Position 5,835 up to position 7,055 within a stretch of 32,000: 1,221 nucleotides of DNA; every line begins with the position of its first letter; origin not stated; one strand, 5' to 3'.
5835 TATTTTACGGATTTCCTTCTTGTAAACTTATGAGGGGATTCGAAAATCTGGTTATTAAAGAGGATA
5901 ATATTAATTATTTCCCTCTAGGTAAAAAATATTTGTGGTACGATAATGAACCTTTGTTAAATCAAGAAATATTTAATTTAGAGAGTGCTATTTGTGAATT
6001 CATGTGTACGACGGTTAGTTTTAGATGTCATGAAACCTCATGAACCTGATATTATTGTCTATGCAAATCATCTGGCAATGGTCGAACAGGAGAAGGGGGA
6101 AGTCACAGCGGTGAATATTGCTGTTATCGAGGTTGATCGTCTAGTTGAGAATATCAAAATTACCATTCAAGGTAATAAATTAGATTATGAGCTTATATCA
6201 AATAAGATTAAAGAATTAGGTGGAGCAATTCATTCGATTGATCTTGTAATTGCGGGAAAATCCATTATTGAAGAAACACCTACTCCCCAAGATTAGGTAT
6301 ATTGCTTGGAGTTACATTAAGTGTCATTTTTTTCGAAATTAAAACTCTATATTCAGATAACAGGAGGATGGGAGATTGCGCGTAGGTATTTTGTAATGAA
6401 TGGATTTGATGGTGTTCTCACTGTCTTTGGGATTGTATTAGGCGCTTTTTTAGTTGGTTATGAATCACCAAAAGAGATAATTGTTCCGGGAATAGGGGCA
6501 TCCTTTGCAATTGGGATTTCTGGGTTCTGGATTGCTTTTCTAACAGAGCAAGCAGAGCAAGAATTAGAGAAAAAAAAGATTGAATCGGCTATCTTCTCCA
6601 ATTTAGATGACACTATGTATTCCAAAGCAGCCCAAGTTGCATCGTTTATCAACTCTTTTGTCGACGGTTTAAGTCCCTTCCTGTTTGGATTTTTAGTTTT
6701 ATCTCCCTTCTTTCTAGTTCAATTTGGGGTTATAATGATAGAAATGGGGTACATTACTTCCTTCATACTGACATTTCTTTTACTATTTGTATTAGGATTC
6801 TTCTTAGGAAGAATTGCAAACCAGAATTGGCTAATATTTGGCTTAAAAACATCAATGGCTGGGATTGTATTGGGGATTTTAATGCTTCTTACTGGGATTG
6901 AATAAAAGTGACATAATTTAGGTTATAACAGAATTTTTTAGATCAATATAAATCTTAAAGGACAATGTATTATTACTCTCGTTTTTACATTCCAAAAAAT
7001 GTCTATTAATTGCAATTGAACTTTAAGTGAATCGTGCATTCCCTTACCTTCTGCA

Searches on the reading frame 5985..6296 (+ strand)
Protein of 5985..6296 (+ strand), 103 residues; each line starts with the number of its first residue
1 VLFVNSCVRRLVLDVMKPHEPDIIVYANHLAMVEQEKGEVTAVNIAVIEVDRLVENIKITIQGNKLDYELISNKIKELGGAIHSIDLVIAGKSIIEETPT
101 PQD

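Call 3: search_protein_families(library=pfam, proteins=[window:5985-6296:+])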
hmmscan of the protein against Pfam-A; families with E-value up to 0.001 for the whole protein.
window:5985-6296:+ (103 aa): 1 family
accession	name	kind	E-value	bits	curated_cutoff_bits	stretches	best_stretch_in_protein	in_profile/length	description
PF02680.19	DUF211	-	7.8e-31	106.6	22.1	1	8-97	2-87/89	Uncharacterized ArCR, COG1888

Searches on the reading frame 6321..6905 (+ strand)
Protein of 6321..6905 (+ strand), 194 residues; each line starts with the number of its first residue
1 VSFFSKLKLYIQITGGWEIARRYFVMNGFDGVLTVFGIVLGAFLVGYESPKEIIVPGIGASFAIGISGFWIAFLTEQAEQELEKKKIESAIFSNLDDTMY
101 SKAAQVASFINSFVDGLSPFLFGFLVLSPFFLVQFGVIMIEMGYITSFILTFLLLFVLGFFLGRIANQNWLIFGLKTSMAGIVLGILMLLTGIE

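Call 3: search_protein_families(library=pfam, proteins=[window:6321-6905:+])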
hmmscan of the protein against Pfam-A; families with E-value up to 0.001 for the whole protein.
window:6321-6905:+ (194 aa): 1 family
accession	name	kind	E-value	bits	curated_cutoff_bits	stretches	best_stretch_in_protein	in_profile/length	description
PF01988.24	VIT1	-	5.4e-12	46.4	28.1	2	22-89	2-69/214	VIT family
